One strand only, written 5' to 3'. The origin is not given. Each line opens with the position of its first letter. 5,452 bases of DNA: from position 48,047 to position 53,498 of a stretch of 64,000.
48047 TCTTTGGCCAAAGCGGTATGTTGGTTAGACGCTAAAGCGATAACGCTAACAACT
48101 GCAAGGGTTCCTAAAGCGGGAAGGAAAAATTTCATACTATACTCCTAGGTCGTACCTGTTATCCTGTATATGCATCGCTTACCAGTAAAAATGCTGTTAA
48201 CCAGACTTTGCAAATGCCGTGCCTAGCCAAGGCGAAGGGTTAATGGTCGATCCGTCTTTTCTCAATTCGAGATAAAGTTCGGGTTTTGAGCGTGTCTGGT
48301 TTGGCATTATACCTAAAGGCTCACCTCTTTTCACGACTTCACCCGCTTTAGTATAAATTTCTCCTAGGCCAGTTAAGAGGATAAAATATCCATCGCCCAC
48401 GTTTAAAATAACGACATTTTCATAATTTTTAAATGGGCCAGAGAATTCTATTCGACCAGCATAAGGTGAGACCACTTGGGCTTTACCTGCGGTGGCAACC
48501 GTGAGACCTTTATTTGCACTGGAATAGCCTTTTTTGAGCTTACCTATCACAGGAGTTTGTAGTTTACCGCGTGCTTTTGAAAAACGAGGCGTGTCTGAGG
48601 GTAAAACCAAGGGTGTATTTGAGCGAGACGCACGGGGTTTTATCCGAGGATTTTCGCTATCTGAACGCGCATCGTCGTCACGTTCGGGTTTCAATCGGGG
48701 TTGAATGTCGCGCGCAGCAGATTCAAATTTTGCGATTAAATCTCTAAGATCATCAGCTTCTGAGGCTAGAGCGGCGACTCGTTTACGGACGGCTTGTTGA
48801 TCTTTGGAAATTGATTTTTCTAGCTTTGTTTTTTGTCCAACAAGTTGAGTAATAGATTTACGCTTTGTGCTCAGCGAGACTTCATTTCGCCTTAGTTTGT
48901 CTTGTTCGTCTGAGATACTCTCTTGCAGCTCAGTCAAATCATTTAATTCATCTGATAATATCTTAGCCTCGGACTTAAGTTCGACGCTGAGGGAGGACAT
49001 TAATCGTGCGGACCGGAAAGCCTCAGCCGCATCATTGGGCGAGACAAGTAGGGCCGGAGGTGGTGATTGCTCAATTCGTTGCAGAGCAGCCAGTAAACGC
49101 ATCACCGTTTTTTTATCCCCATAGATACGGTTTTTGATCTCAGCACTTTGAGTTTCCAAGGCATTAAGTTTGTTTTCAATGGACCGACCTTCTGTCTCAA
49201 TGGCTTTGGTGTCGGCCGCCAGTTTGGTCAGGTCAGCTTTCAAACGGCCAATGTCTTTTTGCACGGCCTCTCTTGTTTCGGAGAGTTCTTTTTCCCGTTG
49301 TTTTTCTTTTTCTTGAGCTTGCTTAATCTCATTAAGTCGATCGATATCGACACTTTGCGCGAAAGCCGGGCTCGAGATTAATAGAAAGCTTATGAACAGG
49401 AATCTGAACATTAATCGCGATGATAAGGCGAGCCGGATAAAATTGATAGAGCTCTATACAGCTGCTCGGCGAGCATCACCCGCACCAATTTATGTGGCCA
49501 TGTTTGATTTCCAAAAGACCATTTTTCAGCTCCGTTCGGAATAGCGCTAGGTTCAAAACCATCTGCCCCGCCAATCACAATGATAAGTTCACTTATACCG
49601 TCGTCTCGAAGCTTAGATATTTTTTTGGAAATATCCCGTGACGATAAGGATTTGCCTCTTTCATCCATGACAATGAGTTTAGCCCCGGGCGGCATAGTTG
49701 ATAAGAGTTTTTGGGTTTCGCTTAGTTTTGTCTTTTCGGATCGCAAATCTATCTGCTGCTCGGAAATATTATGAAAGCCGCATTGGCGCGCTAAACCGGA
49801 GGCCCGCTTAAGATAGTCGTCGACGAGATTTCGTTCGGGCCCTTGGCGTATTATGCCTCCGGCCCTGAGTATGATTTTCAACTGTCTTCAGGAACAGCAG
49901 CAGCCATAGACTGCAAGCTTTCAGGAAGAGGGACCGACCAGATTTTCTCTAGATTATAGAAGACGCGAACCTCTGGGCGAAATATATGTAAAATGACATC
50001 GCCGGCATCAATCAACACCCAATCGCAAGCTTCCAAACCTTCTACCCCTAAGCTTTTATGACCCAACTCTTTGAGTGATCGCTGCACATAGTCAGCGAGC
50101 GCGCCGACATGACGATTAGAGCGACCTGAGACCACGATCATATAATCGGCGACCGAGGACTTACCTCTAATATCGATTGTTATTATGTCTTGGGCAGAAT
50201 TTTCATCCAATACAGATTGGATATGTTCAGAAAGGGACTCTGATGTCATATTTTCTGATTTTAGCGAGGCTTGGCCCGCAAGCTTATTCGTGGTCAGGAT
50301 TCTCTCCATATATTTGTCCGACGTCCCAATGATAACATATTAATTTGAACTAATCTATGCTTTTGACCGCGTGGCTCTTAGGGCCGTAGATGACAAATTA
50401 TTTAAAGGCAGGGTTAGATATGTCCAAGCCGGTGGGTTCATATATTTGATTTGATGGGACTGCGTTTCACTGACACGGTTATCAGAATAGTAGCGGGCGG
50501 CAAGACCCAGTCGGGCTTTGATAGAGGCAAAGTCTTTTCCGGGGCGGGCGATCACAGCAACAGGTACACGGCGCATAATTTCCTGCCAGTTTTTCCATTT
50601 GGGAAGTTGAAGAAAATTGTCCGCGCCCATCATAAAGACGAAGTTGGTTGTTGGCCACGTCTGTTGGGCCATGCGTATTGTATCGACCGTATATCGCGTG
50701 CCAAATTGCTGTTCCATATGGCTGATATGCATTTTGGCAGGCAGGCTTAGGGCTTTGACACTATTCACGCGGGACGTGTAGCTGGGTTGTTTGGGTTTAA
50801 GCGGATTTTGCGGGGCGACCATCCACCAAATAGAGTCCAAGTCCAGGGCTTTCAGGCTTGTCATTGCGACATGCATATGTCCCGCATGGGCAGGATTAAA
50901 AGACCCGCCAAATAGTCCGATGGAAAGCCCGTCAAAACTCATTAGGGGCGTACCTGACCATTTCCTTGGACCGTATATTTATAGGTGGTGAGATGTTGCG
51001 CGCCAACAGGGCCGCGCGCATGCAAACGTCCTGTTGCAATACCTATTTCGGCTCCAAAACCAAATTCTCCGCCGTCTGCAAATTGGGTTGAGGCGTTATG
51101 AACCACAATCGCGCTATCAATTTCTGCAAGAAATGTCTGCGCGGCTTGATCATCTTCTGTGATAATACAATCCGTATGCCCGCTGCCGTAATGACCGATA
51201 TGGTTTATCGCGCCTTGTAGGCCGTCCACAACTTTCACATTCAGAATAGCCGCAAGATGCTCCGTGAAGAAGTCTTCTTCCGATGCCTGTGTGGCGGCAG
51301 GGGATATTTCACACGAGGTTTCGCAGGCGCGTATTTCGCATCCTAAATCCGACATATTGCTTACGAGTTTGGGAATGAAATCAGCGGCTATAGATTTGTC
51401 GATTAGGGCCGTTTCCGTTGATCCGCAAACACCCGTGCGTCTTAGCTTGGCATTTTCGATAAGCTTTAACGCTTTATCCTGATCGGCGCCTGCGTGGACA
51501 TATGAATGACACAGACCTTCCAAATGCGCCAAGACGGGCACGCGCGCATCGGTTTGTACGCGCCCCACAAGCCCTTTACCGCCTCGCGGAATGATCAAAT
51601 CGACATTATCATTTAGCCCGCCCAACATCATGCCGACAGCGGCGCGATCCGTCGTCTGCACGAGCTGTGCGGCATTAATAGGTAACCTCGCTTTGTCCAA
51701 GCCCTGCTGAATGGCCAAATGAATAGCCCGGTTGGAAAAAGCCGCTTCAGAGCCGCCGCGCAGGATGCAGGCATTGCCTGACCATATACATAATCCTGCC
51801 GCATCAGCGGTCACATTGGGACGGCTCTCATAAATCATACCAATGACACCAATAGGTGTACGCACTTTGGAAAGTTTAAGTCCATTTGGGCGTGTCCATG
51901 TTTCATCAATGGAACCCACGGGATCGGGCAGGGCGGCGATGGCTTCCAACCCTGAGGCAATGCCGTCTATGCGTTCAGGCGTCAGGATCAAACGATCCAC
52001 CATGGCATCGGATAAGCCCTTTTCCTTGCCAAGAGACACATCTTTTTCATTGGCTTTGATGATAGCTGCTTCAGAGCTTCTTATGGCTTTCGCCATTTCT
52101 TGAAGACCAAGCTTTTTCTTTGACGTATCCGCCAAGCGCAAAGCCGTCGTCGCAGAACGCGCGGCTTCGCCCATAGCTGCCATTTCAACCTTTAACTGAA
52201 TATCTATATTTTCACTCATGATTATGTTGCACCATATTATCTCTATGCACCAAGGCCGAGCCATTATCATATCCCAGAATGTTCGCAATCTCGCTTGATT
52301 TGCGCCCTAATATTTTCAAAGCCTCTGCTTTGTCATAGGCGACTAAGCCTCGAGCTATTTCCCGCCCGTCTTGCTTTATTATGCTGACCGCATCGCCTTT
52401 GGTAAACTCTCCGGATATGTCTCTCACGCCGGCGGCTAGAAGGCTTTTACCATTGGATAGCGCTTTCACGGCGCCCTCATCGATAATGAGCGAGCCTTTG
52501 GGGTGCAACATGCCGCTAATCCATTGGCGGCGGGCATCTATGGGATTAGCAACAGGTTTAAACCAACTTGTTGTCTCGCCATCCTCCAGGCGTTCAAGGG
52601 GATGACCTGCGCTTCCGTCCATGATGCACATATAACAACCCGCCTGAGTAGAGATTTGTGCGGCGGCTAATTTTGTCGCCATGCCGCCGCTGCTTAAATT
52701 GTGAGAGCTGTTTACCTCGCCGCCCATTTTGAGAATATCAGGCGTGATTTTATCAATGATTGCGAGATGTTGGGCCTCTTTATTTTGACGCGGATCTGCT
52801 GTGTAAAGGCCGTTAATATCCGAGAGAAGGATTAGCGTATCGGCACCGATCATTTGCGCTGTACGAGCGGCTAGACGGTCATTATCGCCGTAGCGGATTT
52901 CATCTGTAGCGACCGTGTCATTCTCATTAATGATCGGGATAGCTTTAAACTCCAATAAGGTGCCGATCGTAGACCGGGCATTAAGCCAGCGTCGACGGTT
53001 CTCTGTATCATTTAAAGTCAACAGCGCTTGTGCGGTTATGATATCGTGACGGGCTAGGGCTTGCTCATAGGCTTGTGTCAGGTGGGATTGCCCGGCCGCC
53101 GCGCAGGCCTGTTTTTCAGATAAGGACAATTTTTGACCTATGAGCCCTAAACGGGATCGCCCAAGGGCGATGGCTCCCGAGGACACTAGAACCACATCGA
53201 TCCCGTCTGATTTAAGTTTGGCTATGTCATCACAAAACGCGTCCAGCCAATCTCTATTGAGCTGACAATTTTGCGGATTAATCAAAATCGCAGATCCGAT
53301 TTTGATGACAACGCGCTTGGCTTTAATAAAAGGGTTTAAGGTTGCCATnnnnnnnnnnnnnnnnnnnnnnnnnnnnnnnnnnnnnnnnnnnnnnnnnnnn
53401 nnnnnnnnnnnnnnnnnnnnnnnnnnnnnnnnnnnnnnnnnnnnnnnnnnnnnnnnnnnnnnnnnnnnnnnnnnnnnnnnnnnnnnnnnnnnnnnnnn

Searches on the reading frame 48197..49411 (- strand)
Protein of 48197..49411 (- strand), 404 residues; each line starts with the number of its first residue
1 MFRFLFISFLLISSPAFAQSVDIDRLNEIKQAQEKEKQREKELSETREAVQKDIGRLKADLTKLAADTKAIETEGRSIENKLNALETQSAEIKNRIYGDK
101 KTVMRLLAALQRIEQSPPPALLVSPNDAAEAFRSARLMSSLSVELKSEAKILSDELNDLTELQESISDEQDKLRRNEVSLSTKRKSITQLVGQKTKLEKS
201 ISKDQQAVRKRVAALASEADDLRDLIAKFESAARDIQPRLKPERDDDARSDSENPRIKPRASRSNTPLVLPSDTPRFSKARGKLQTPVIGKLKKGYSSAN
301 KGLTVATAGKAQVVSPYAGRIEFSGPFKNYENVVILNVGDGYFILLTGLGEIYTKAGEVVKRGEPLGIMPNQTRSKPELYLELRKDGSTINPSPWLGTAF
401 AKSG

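Call 9: search_protein_families(library=pfam, proteins=[window:48197-49411:-], max_evalue=0.001)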
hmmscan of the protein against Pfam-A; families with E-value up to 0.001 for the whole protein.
window:48197-49411:- (404 aa): 1 family
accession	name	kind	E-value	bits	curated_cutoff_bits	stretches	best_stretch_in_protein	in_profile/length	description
PF01551.29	Peptidase_M23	-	1.1e-16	61.2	28.7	1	300-392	3-96/96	Peptidase family M23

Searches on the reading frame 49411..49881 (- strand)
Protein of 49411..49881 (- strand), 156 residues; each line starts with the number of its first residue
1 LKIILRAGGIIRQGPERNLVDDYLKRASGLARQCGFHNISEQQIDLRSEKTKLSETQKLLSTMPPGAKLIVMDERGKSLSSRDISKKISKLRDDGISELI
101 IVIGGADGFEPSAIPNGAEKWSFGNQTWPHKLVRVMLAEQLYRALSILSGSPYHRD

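Call 9: search_protein_families(library=pfam, proteins=[window:49411-49881:-], max_evalue=0.001)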
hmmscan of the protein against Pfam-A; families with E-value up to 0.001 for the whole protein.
window:49411-49881:- (156 aa): 1 family
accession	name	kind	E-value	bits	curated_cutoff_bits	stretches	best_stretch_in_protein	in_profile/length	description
PF02590.22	SPOUT_MTase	-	1.4e-39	136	27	1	1-154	1-154/154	Predicted SPOUT methyltransferase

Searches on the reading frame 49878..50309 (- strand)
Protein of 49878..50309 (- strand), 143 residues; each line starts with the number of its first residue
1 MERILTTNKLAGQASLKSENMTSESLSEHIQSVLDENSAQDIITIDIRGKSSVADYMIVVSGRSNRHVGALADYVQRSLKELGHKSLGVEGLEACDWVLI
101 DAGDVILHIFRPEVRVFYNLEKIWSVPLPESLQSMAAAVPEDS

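Call 9: search_protein_families(library=pfam, proteins=[window:49878-50309:-], max_evalue=0.001)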
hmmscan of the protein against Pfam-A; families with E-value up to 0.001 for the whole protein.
window:49878-50309:- (143 aa): 1 family
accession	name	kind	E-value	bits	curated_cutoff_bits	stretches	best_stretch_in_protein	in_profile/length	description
PF02410.21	RsfS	-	7.5e-33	113.1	21.6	1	29-124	2-98/98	Ribosomal silencing factor during starvation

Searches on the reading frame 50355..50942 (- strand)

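Call 9: search_protein_families(library=pfam, proteins=[window:50355-50942:-], max_evalue=0.001)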
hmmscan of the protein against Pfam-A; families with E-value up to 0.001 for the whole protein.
window:50355-50942:- (195 aa): 1 family
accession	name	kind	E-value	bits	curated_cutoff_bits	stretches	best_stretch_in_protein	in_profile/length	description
PF01467.32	CTP_transf_like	-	1.4e-17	64.5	21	1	10-190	1-132/133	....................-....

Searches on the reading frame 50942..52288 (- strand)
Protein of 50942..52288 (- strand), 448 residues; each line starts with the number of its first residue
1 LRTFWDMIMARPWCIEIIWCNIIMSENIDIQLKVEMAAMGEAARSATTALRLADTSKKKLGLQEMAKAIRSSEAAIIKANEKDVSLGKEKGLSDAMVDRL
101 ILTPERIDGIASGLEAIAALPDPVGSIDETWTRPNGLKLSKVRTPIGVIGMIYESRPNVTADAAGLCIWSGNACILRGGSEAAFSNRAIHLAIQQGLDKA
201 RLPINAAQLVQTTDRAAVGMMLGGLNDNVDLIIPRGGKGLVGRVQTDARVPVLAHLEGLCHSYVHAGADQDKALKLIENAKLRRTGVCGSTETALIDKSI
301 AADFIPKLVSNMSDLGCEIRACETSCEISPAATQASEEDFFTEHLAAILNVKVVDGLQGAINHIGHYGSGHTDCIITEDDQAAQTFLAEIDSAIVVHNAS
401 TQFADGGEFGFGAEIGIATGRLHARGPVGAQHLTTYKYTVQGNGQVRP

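Call 9: search_protein_families(library=pfam, proteins=[window:50942-52288:-], max_evalue=0.001)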
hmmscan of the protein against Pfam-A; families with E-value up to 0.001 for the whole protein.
window:50942-52288:- (448 aa): 1 family
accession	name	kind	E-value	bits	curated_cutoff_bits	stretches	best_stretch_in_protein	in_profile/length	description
PF00171.27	Aldedh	-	5.5e-18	65.2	23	1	36-336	31-316/461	Aldehyde dehydrogenase family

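Call 10: search_protein_families(library=ncbifam, proteins=[window:50942-52288:-], max_evalue=0.01)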
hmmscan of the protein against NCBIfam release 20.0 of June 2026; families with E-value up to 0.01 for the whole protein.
window:50942-52288:- (448 aa): 11 families
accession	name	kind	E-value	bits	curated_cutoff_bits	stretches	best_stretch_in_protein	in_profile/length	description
NF001221.0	PRK00197.1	equivalog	9.7e-170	564.8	289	1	33-447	4-417/418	glutamate-5-semialdehyde dehydrogenase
TIGR00407.1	proA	equivalog_domain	1.1e-131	439.4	317.45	1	43-437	1-398/398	glutamate-5-semialdehyde dehydrogenase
TIGR01092.1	P5CS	equivalog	5.2e-97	325.8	796.75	1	38-446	290-694/715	delta l-pyrroline-5-carboxylate synthetase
NF052305.1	DioxValDhHalo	equivalog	1.9e-09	36.9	750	1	138-334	134-328/483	2,5-dioxovalerate dehydrogenase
NF010378.0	PRK13805.1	equivalog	1.5e-08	33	951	1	138-310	103-275/872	bifunctional acetaldehyde-CoA/alcohol dehydrogenase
NF047625.1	AcylSulfactDhSauS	equivalog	2e-08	33.5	600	2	336-418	328-414/464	acylating sulfoacetaldehyde dehydrogenase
NF040648.1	lactal_redase_Meth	equivalog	5.9e-07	28.8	650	1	129-315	114-301/463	lactaldehyde dehydrogenase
TIGR02518.1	EutH_ACDH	equivalog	8.8e-07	28.1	620.1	1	138-299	97-258/488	acetaldehyde dehydrogenase (acetylating)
NF050084.1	pip_6_carb_DH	equivalog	1.4e-06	27.5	730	1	322-414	340-437/475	L-piperidine-6-carboxylate dehydrogenase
NF007497.0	PRK10090.1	equivalog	4e-05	22.6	500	1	164-336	163-333/480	aldehyde dehydrogenase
NF042993.1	AlphKGSA_gudD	equivalog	0.0013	17.6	770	0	142-334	137-328/481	alpha-ketoglutaric semialdehyde dehydrogenase GucD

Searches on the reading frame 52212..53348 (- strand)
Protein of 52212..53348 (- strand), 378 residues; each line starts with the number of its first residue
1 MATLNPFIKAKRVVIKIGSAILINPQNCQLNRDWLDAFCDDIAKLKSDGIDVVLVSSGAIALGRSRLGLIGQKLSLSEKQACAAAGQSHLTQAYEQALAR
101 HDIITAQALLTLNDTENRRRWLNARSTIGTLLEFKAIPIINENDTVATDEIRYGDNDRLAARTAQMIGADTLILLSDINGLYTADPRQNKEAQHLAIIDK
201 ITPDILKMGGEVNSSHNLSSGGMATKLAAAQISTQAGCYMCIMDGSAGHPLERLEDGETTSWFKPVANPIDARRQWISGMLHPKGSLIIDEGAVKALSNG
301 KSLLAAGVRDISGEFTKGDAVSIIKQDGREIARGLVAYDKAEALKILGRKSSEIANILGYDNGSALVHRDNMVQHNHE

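Call 9: search_protein_families(library=pfam, proteins=[window:52212-53348:-], max_evalue=0.001)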
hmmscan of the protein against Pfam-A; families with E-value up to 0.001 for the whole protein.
window:52212-53348:- (378 aa): 2 families
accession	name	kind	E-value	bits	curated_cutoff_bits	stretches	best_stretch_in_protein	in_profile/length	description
PF00696.33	AA_kinase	-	2.5e-43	148.9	24.9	1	11-243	1-233/234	Amino acid kinase family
PF01472.26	PUA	-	2.7e-22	78.9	24.8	1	285-358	1-74/74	PUA domain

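Call 10: search_protein_families(library=ncbifam, proteins=[window:52212-53348:-], max_evalue=0.01)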
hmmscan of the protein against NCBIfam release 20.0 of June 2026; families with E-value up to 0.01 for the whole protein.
window:52212-53348:- (378 aa): 33 families (the best 25 are shown)
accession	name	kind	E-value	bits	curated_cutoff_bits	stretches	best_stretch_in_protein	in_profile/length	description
TIGR01027.1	proB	equivalog_domain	1.1e-115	386.7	186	1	11-373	1-362/363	glutamate 5-kinase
TIGR01092.1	P5CS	equivalog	2.2e-41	141.9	796.75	1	9-258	6-267/715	delta l-pyrroline-5-carboxylate synthetase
TIGR03684.1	arCOG00985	hypoth_equivalog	2.6e-10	40.3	120.6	1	284-345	72-134/154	arCOG04150 universal archaeal PUA-domain protein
NF010659.0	PRK14058.1-1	equivalog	1.8e-09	37.1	223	1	128-260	143-264/267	[LysW]-aminoadipate kinase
NF040647.1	IPPK_Arch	equivalog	5e-09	35.8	120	1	90-252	85-246/259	isopentenyl phosphate kinase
TIGR02076.1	pyrH_arch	equivalog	2.1e-08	34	158.05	1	157-260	119-217/222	UMP kinase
TIGR02075.1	pyrH_bact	equivalog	3.8e-08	33.2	243.9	1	157-198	138-180/233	UMP kinase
TIGR00761.1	argB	equivalog_domain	7.3e-08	32.2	151.3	1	126-238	126-226/231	acetylglutamate kinase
NF010661.0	PRK14058.1-3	equivalog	9.2e-08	31.5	251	1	137-262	158-270/283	acetylglutamate/acetylaminoadipate kinase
NF010367.0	PRK13795.1-2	equivalog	1.3e-06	27.2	456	1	283-345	126-187/584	hypothetical protein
NF003280.0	PRK04270.1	equivalog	4.7e-06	25.6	242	1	286-345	236-295/323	RNA-guided pseudouridylation complex pseudouridine synthase subunit Cbf5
TIGR00657.1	asp_kinases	subfamily_domain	2.1e-05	23.8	208.7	1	156-198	194-236/442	aspartate kinase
NF006459.0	PRK08841.1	equivalog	8.9e-05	21.6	535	1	140-199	141-198/395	aspartate kinase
TIGR00656.1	asp_kin_monofn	equivalog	0.00011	21.4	402.25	1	154-198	158-202/407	aspartate kinase, monofunctional class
NF011151.0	PRK14560.1-2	equivalog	0.00013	21.9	291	1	286-338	89-142/172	putative RNA-binding protein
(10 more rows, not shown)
